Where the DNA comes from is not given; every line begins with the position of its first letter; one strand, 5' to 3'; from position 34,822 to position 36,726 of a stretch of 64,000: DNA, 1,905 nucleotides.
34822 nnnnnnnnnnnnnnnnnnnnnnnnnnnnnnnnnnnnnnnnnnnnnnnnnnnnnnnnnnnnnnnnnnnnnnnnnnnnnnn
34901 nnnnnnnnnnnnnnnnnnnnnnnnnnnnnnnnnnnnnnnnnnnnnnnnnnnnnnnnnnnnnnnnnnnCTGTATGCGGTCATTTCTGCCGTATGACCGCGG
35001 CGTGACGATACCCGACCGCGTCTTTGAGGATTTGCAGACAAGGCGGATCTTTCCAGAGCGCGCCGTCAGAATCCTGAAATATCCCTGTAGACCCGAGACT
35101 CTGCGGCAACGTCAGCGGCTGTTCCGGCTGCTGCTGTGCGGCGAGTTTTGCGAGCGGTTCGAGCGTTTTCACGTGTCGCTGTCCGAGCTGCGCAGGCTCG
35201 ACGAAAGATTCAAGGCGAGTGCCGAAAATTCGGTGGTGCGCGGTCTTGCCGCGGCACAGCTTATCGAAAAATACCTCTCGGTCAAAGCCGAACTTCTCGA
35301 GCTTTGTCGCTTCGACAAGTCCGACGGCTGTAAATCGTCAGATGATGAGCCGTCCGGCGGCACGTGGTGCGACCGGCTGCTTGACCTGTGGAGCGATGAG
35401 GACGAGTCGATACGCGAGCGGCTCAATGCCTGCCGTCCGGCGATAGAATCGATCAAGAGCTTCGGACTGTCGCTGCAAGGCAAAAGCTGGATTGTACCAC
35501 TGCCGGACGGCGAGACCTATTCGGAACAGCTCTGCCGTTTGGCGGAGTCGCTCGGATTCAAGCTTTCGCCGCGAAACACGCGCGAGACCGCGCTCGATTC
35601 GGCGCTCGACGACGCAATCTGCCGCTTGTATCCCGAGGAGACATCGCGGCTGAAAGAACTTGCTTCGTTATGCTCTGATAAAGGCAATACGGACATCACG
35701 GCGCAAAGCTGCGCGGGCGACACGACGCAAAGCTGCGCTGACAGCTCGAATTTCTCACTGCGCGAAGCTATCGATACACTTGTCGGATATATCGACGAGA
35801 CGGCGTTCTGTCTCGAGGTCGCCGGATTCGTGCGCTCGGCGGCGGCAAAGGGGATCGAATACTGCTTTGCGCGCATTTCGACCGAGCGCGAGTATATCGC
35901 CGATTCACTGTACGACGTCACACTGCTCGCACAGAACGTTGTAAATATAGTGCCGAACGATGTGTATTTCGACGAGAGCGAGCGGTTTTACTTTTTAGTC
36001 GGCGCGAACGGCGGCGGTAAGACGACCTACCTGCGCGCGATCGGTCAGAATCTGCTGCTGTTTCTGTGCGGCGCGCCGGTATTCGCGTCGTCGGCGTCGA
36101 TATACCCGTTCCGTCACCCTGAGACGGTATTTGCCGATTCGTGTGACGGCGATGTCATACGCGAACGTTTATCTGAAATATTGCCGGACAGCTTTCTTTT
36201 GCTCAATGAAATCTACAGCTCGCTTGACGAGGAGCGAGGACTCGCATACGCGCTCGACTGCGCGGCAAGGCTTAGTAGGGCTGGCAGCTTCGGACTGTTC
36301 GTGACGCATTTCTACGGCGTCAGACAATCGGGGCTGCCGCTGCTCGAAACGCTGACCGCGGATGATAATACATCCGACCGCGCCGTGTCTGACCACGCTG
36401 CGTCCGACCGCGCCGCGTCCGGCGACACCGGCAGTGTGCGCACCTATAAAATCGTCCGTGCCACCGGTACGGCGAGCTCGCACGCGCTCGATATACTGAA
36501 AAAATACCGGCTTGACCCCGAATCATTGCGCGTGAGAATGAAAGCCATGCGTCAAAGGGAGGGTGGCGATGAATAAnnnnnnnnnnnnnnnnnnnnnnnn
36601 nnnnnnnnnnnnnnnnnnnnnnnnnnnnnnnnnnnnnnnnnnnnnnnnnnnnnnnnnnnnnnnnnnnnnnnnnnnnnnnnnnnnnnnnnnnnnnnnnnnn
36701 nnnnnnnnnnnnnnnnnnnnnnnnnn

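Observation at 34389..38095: Translationally coupled operon of a small membrane protein plus two complementary-degenerate MutS-domain-V ATPases lacking mismatch-recognition and nuclease domains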

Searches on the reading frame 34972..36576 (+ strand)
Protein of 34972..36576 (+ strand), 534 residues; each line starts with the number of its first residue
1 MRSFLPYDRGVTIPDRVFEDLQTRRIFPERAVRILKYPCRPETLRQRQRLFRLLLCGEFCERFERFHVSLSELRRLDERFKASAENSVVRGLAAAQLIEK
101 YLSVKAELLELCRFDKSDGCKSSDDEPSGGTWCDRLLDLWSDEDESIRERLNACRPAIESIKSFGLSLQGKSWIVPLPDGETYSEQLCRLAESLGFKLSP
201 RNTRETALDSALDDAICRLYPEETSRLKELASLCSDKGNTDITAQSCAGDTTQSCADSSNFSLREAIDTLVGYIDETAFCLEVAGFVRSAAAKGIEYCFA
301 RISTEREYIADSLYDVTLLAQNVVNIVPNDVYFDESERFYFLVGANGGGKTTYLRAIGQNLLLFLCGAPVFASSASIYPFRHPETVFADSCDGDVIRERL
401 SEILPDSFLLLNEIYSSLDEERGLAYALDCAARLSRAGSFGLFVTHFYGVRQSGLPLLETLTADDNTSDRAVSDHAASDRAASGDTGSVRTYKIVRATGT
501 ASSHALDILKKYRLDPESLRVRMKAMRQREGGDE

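Call 7: search_protein_families(library=pfam, proteins=[window:34972-36576:+], max_evalue=1)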
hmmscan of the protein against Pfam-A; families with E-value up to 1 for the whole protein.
window:34972-36576:+ (534 aa): 8 families
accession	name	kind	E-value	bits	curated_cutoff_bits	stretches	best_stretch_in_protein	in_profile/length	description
PF00488.27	MutS_V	-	6.1e-05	23.5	30.2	1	342-450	3-123/188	MutS domain V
PF02463.25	SMC_N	-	0.017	15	40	1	320-357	7-44/220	RecF/RecN/SMC N terminal domain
PF13514.12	AAA_27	-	0.074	13.1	22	1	332-359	20-48/206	AAA domain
PF00005.33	ABC_tran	-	0.081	14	25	1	338-359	12-33/137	ABC transporter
PF13476.12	AAA_23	-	0.11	13.6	27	1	331-358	15-40/201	AAA domain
PF05729.18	NACHT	-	0.15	12.3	26.7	0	340-359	3-22/167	NACHT domain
PF13401.12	AAA_22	-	0.16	12.7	27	1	336-361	4-29/130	AAA domain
PF13304.12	AAA_21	-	0.17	12.4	27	1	339-358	1-20/304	AAA domain, putative AbiEii toxin, Type IV TA system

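Call 8: search_protein_families(library=ncbifam, proteins=[window:34972-36576:+], max_evalue=1)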
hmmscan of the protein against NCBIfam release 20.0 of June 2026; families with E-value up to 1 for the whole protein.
window:34972-36576:+ (534 aa): 12 families
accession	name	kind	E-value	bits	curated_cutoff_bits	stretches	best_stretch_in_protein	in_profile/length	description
NF003810.1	PRK05399.1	equivalog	4.6e-09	35.5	480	1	294-379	557-643/793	DNA mismatch repair protein MutS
TIGR01069.2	mutS2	equivalog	4.7e-08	31.9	400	1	317-389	309-377/790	endonuclease MutS2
NF052383.1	ATPase_KamC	equivalog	1.1e-07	31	300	1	319-390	291-360/508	lysine 5,6-aminomutase reactivase ATPase KamC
TIGR01070.1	mutS1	equivalog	3.4e-05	22.4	641.7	1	326-451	581-718/840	DNA mismatch repair protein MutS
TIGR02261.1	benz_CoA_red_D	equivalog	0.042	13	312.85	1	406-512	39-143/262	benzoyl-CoA reductase subunit D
TIGR00611.2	recf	equivalog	0.051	12.7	172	1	329-357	15-41/339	DNA replication/repair protein RecF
NF011646.0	PRK15064.1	equivalog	0.057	11.8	762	1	331-361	22-51/530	ABC-F family ATPase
NF007082.0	PRK09536.1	equivalog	0.081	12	537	1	336-358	28-50/402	corrinoid ABC transporter ATPase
NF010068.0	PRK13548.1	equivalog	0.094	11.8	261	1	338-361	32-55/261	heme ABC transporter ATP-binding protein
NF000355.4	ribo_prot_ABC_F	equivalog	0.1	11.4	380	1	342-360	33-51/499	ribosomal protection-like ABC-F family protein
NF005319.0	PRK06851.1-5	equivalog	0.11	11.5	739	1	320-362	32-72/360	hypothetical protein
TIGR02673.1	FtsE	equivalog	0.14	11.8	264.85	1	336-359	27-50/214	cell division ATP-binding protein FtsE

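Call 9: search_protein_families(library=padloc, proteins=[window:34972-36576:+], max_evalue=1)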
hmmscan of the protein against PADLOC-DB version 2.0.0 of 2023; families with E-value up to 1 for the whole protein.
window:34972-36576:+ (534 aa): 14 families
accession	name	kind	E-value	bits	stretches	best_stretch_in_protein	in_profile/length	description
PDLC04140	mad8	-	0.00063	17.3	1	326-363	17-53/314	mads_8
PDLC00278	PtuA1|PtuA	-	0.0078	13.5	1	336-371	22-57/436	AAA ATPase domain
PDLC04135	mad3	-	0.01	13.4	1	330-358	17-43/374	mads_3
PDLC00277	PtuA1|PtuA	-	0.013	12.7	1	329-364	15-50/423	AAA ATPase domain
PDLC02914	ATPase-Toprim_I-B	-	0.016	12.4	1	321-378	8-61/443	-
PDLC00298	PtuA1|PtuA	-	0.016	12.3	1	334-367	20-53/423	AAA ATPase domain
PDLC00279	PtuA1|PtuA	-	0.026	11.7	1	336-360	25-49/416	AAA ATPase domain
PDLC00271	PtuA1|PtuA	-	0.028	12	1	329-361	17-47/421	AAA ATPase domain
PDLC00287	PtuA1|PtuA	-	0.029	11.1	1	335-360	219-244/584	AAA ATPase domain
PDLC02913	ATPase_I-A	-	0.041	11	1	336-361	73-98/508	-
PDLC00284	PtuA1|PtuA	-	0.044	10.6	1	336-362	82-108/545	AAA ATPase domain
PDLC02668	DndD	-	0.048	10.6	1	324-357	20-50/659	DndD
PDLC02980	AriA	-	0.054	11.4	1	339-357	1-19/304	-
PDLC04541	PDC-M25A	-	0.068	10.3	1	337-357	21-41/380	-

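Call 11: search_solved_structures(query=window:34972-36576:+, max_evalue=1)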
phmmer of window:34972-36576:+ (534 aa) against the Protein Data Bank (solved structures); distinct sequences matched with E-value up to 1: 39.
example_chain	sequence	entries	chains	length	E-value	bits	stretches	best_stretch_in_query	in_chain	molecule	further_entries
8r7c_A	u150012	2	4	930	3.7e-07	32.4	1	320-451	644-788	DNA mismatch repair protein Msh2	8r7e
2o8e_A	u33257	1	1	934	3.7e-07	32.4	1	320-451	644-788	DNA mismatch repair protein Msh2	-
2o8b_A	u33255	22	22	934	3.7e-07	32.4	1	320-451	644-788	DNA mismatch repair protein Msh2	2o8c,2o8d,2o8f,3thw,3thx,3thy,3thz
8rb1_A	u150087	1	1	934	9.7e-07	31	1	320-451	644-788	DNA mismatch repair protein Msh2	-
8raz_A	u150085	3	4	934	1.8e-06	30.1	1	320-450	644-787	DNA mismatch repair protein Msh2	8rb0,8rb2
8rax_A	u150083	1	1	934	3.5e-06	29.2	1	320-451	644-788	DNA mismatch repair protein Msh2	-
7vuf_B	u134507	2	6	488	7.4e-06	28.1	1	325-448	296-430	Endonuclease MutS2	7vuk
5x9w_A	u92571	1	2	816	6.5e-05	25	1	318-450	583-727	DNA mismatch repair protein MutS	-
5yk4_A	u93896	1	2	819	6.5e-05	25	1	318-450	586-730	DNA mismatch repair protein MutS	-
1ewr_A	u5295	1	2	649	0.00042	22.3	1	324-462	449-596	DNA MISMATCH REPAIR PROTEIN MUTS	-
1ewq_A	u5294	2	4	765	0.00053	22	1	324-462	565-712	DNA MISMATCH REPAIR PROTEIN MUTS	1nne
1fw6_A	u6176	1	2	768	0.00053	22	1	324-462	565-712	DNA MISMATCH REPAIR PROTEIN MUTS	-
8r7e_B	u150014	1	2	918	0.0043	18.9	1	289-378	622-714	DNA mismatch repair protein Msh3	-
3thw_B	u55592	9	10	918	0.0046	18.9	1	289-377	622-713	DNA mismatch repair protein Msh3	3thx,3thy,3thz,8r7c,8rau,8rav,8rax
3k0s_A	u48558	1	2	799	0.0056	18.6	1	327-453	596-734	DNA mismatch repair protein mutS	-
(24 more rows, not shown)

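Call 33: find_homologous_proteins(query=window:34972-36576:+)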
Query window:34972-36576:+ (534 aa): 267 proteins with E <= 0.001 among 8000 candidates; the best 120 are listed.
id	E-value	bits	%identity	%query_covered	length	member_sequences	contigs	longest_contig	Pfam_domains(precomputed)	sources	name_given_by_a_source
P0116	0.0e+0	1197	100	100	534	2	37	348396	-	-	-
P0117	0.0e+0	1125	93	100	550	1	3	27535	-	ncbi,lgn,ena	-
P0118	0.0e+0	1123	92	100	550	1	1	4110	-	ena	-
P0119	0.0e+0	1119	93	100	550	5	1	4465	-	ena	-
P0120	0.0e+0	1115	93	100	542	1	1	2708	-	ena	-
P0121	0.0e+0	1112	91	100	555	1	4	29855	-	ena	-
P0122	0.0e+0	1112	91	100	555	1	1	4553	-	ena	-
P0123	0.0e+0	1108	92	100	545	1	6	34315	-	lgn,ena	-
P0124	0.0e+0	1106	92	100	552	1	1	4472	-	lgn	-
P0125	0.0e+0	1106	91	100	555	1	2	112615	-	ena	-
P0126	0.0e+0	1103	90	100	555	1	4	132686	-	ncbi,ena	-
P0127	0.0e+0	1099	90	100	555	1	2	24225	-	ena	-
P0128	0.0e+0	1085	89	100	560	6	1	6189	-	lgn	-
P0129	0.0e+0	1082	91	100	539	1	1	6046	-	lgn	-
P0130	0.0e+0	1074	90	100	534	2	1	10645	-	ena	-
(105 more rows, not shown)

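Call 39: find_related_loci(query=A1, collection=genome_contigs, flank=7000)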
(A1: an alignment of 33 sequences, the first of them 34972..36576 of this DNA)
Query A1 (534 aa) in genome_contigs; peptide patterns used: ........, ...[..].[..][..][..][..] (x = any residue, [..] = any of these).
356 stretches matched a pattern; 298 encode a relative of the query (tblastn E <= 1e-3); the best 80 are kept; 80 distinct loci.
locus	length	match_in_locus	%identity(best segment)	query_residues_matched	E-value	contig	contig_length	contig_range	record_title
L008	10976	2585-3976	32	11-522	4e-75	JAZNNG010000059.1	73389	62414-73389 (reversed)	MAG: Eubacteriales bacterium isolate T1900044657_TS20190123.MAGScoT_cleanbin_000041 SGB_1488_k141_2768529, whole genome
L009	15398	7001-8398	32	2-522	2e-74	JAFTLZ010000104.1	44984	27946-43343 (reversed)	MAG: Clostridia bacterium isolate RGIG3940 Roe_deer_Cecum-3__c364049, whole genome shotgun sequence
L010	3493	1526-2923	31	9-522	4e-74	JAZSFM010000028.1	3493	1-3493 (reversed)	MAG: Eubacteriales bacterium isolate T1900044581_TS20190047.MAGScoT_cleanbin_000042 SGB_572_k141_2072343, whole genome s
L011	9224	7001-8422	36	3-524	2e-73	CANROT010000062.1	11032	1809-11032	MAG: uncultured Clostridia bacterium isolate Lapin-020__bin111 genome assembly, contig: Lapin-020__NODE_8644_length_1103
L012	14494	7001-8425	35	3-524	2e-73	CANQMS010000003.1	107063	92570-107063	MAG: uncultured Clostridia bacterium isolate Lapin-013__bin19 genome assembly, contig: Lapin-013__NODE_76_length_107063_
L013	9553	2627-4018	33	11-522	1e-72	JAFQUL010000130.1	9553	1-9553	MAG: Clostridia bacterium isolate RGIG2161 Goat_Colon.Co__c1318293, whole genome shotgun sequence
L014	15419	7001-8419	32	1-522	2e-72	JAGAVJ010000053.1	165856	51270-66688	MAG: Clostridia bacterium isolate RGIG8808 Water_deer_Colon.Co__c1299298, whole genome shotgun sequence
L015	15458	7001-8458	33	3-532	4e-72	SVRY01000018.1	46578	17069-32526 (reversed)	MAG: Oscillospiraceae bacterium isolate SIG655 NODE_17617_length_46578_cov_2.925061, whole genome shotgun sequence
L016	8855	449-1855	35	3-522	2e-71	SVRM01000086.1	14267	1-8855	MAG: Oscillospiraceae bacterium isolate SIG643 NODE_73007_length_14267_cov_2.601344, whole genome shotgun sequence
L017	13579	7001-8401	31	8-522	1e-71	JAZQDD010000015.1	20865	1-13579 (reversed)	MAG: Eubacteriales bacterium isolate T1900044637_TS20190103.MAGScoT_cleanbin_000014 SGB_1178_k141_482261, whole genome s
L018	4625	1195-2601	34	3-522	4e-71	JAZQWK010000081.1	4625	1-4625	MAG: Eubacteriales bacterium isolate T1900045166_TC20190160.MAGScoT_cleanbin_000011 SGB_5141_k141_158089, whole genome s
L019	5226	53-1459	33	3-522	7e-71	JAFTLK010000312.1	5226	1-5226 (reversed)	MAG: Clostridia bacterium isolate RGIG3925 Roe_deer_Cecum-3__c451787, whole genome shotgun sequence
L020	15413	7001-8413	33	4-522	3e-70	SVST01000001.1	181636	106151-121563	MAG: Oscillospiraceae bacterium isolate SIG676 NODE_1333_length_181636_cov_3.347685, whole genome shotgun sequence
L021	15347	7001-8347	34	11-524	1e-69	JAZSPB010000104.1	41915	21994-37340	MAG: Eubacteriales bacterium isolate T1900044547_TS20190013.MAGScoT_cleanbin_000026 SGB_153_k141_1172064, whole genome s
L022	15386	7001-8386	33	13-522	1e-69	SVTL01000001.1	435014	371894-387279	MAG: Oscillospiraceae bacterium isolate SIG694 NODE_70_length_435014_cov_4.268877, whole genome shotgun sequence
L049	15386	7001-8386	33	13-522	3e-64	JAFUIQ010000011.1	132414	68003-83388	MAG: Clostridia bacterium isolate RGIG4529 Roe_deer_Rectum-1__c2973, whole genome shotgun sequence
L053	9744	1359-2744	33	13-522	9e-64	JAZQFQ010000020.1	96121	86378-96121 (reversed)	MAG: Eubacteriales bacterium isolate T1900044632_TS20190098.MAGScoT_cleanbin_000048 SGB_1070_k141_506990, whole genome s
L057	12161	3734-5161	32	3-522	4e-63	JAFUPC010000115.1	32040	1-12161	MAG: Clostridia bacterium isolate RGIG4697 Roe_deer_Rectum.Co__c2330603, whole genome shotgun sequence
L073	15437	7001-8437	33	2-522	2e-65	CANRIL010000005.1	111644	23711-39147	MAG: uncultured Clostridia bacterium isolate Lapin-019__bin47 genome assembly, contig: Lapin-019__NODE_59_length_111644_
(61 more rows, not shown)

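Call 49: search_protein_families(library=pfam, proteins=[L008:318-1979:+, L053:4216-6126:+, L057:1763-2839:+, L049:5101-6300:-, L073:1915-4524:+], max_evalue=0.001)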
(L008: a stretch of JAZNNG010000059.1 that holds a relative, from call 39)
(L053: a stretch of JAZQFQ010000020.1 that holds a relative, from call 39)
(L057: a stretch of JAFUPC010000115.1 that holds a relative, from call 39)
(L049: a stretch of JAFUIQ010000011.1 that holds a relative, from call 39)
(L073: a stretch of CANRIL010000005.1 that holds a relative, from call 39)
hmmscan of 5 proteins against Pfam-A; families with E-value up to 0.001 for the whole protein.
L008:318-1979:+ (553 aa): 2 families
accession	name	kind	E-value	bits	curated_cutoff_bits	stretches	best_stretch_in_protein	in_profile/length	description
PF04545.22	Sigma70_r4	-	3.3e-09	36.5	24.1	1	124-164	10-50/50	Sigma-70, region 4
PF08281.18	Sigma70_r4_2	-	1e-07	31.9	25.7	1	110-161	2-53/54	Sigma-70, region 4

L053:4216-6126:+ (636 aa): 3 families
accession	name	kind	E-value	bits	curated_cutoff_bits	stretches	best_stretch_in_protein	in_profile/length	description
PF00005.33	ABC_tran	-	1e-26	94.6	25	1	404-556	1-136/137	ABC transporter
PF02463.25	SMC_N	-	2.6e-07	30.8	40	1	496-599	125-211/220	RecF/RecN/SMC N terminal domain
PF13304.12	AAA_21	-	1.4e-06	29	27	0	418-439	3-24/304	AAA domain, putative AbiEii toxin, Type IV TA system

L057:1763-2839:+ (358 aa): 7 families
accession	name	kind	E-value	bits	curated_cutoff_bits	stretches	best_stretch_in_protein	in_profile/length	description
PF01381.28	HTH_3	-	3.3e-16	59.5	23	1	9-62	1-54/55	Helix-turn-helix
PF13560.12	HTH_31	-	1.2e-09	38.8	27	1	8-53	5-51/64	Helix-turn-helix domain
PF12844.13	HTH_19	-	1e-06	29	30.2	1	8-64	3-59/64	Helix-turn-helix domain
PF13443.12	HTH_26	-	9.4e-06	26.2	22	1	8-65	1-59/63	Cro/C1-type HTH DNA-binding domain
PF13384.12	HTH_23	-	1.8e-05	24.8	24.6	1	13-37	13-37/50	Homeodomain-like domain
PF13518.12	HTH_28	-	4.8e-05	23.8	25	1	13-40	8-35/52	Helix-turn-helix domain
PF15943.11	YdaS_toxin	-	0.00023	21.4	30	0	20-38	11-29/65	Bacterial toxin YdaS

L049:5101-6300:- (399 aa): 1 family
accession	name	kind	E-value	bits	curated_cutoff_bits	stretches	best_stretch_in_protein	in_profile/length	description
PF12840.13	HTH_20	-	6.4e-09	36.1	27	1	317-366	2-51/51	Helix-turn-helix domain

L073:1915-4524:+ (869 aa): 3 families
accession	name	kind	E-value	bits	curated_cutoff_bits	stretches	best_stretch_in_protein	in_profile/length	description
PF02836.23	Glyco_hydro_2_C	-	1.7e-11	44.3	21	1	282-461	1-183/302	Glycosyl hydrolases family 2, TIM barrel domain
PF02837.24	Glyco_hydro_2_N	-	1.1e-06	29.1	28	1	6-141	4-133/169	Glycosyl hydrolases family 2, sugar binding domain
PF00703.27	Glyco_hydro_2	-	1.6e-05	26.1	23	1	182-280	4-109/109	Glycosyl hydrolases family 2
